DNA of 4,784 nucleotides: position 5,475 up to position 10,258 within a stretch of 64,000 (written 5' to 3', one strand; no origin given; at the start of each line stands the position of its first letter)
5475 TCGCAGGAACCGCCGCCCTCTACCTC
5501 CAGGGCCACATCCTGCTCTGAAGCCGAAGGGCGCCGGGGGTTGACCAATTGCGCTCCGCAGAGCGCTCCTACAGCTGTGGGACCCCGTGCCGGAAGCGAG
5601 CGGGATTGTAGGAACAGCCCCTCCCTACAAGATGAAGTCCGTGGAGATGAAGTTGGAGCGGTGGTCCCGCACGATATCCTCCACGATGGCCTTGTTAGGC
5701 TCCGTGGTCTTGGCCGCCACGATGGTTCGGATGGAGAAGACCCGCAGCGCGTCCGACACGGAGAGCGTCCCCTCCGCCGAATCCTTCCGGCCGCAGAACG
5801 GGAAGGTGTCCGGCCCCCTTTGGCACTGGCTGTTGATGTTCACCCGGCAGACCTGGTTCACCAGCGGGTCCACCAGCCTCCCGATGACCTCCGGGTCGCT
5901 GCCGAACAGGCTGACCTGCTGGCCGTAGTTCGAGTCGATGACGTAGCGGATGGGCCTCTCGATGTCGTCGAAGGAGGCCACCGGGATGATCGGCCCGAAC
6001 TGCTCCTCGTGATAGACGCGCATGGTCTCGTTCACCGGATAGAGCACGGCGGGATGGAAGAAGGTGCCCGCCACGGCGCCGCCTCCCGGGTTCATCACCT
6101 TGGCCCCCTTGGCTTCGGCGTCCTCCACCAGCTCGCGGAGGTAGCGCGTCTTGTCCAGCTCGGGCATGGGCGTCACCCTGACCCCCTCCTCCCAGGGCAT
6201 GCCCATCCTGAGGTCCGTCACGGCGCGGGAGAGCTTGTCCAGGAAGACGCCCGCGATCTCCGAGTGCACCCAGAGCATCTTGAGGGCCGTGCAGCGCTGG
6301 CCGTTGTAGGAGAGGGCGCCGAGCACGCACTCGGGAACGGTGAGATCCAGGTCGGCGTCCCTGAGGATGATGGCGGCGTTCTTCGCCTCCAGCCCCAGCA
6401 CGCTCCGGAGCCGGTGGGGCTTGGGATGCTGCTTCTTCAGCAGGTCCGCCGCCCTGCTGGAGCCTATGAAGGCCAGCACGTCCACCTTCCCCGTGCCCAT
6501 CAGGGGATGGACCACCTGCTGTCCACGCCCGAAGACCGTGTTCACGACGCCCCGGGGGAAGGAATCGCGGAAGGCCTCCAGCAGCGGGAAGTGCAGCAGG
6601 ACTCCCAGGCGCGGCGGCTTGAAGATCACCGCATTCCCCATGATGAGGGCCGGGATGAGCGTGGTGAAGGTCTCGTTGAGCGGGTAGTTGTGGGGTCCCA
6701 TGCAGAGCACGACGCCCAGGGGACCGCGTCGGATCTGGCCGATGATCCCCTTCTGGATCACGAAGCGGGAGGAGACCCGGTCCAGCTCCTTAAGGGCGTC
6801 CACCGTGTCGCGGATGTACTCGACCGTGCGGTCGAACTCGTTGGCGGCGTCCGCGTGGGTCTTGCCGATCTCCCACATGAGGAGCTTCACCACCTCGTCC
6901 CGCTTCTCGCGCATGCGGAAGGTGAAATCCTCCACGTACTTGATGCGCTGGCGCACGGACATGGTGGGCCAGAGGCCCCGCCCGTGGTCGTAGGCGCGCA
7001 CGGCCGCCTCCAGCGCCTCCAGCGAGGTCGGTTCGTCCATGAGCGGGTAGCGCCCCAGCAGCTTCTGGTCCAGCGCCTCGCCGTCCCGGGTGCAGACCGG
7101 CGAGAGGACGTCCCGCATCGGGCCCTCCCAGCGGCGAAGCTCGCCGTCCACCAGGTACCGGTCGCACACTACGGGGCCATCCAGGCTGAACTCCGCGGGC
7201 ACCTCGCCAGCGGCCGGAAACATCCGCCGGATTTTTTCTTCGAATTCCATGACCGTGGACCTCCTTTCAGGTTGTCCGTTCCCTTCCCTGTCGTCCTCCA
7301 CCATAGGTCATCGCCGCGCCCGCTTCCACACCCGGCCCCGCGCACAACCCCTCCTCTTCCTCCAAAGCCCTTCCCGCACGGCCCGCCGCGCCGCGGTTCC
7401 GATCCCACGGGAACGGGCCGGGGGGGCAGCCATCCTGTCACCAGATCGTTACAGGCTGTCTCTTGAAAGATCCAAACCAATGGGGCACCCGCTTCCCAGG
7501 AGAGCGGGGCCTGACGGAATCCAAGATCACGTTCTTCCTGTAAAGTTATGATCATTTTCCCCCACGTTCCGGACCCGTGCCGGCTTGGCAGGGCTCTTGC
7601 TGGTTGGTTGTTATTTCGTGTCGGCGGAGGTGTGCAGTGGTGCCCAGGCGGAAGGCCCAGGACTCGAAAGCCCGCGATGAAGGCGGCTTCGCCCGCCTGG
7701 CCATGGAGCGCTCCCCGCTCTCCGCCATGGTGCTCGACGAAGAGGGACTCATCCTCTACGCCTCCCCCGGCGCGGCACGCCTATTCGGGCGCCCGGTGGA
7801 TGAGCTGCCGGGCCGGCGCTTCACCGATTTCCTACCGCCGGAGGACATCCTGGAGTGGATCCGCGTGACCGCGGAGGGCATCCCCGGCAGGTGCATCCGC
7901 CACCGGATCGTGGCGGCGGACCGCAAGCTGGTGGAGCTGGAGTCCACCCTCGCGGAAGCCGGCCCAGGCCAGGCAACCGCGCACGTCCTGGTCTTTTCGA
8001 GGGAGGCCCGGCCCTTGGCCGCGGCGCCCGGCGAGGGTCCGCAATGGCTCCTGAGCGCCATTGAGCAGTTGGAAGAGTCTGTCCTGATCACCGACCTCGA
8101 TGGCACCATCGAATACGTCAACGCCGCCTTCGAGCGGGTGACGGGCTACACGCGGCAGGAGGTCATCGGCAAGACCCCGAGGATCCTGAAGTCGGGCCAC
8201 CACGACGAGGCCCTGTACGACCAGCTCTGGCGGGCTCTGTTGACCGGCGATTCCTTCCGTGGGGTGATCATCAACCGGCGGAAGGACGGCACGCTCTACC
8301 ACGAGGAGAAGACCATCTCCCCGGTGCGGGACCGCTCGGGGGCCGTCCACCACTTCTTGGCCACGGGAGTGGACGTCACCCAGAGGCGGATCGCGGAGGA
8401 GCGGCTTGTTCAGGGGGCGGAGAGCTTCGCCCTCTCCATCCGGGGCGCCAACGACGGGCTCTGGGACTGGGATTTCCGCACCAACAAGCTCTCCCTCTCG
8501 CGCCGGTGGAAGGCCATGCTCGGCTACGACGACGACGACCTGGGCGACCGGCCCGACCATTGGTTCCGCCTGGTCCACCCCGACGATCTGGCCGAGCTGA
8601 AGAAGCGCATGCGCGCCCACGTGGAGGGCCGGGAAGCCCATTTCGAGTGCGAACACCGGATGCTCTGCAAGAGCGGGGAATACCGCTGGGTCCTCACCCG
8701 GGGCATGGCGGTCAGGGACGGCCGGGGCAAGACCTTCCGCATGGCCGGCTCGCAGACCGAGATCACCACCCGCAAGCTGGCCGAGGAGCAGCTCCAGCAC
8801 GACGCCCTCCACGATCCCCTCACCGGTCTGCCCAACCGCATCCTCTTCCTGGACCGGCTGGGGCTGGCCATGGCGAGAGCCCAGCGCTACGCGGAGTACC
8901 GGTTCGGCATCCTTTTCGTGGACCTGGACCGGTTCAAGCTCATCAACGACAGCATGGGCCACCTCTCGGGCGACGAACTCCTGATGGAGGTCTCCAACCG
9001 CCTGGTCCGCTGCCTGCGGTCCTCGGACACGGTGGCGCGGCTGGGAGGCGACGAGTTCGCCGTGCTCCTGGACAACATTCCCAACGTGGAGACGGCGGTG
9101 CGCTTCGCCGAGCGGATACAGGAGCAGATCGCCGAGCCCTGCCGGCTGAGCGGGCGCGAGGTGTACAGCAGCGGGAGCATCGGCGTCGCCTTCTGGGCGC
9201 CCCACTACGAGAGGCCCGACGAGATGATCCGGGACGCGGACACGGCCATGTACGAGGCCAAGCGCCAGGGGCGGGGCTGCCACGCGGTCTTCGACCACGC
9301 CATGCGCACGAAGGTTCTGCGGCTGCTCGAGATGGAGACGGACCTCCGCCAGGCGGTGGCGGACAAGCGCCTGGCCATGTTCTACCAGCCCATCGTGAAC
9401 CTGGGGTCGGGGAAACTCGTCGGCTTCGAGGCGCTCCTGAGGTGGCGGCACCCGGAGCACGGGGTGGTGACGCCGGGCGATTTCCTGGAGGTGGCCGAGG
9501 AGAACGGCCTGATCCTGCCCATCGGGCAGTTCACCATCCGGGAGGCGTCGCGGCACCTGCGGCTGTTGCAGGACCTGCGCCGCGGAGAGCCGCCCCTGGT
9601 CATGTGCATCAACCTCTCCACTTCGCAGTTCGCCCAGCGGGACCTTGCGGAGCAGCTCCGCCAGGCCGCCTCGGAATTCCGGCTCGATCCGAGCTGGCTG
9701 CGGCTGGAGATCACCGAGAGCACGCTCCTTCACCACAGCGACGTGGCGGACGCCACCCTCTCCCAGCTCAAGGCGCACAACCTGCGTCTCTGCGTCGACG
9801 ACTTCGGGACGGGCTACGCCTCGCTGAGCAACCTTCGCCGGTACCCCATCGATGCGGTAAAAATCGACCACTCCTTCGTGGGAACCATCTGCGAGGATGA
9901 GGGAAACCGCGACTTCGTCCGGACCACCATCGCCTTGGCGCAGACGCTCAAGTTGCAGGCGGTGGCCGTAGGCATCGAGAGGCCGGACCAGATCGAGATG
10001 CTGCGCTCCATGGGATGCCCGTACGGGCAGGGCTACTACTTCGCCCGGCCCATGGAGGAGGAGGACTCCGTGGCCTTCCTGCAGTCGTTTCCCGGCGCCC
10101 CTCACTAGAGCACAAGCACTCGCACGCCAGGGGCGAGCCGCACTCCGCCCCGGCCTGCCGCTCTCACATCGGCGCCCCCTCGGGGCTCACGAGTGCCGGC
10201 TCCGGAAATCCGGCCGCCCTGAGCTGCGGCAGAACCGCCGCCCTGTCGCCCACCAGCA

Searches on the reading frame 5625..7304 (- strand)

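Call 41: search_protein_families(library=pfam, proteins=[window:5625-7304:-], max_evalue=0.0001)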
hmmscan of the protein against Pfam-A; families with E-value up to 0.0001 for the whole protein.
window:5625-7304:- (559 aa): 1 family
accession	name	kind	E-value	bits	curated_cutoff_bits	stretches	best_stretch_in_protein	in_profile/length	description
PF00171.27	Aldedh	-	9.4e-93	311.7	23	1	79-523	16-455/461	Aldehyde dehydrogenase family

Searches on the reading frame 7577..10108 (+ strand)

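Call 41: search_protein_families(library=pfam, proteins=[window:7577-10108:+], max_evalue=0.0001)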
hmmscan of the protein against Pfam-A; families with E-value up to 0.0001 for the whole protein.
window:7577-10108:+ (843 aa): 8 families
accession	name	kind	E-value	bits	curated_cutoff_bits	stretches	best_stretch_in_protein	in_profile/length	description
PF00563.25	EAL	-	1.1e-70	238.1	31.3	1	589-825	3-236/236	EAL domain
PF00990.26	GGDEF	-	1.6e-49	168.2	23.8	1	410-567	1-160/161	Diguanylate cyclase, GGDEF domain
PF08447.18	PAS_3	-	1.5e-40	137.8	25.6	2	305-391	2-87/89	PAS fold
PF00989.32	PAS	-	3.5e-34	117.6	22.6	2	161-267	6-113/113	PAS fold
PF08448.16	PAS_4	-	3.4e-32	111.4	23.1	3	163-271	2-109/110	PAS fold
PF13426.13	PAS_9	-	2.9e-31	108.2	27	2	167-269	2-103/103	PAS domain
PF13188.13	PAS_8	-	6.7e-15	54.8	21.8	1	160-200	5-46/65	PAS domain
PF24820.1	Diguanyl_cycl_sensor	-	1.7e-05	25.1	28.1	0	51-86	10-45/109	Diguanylate cyclase-like sensor domain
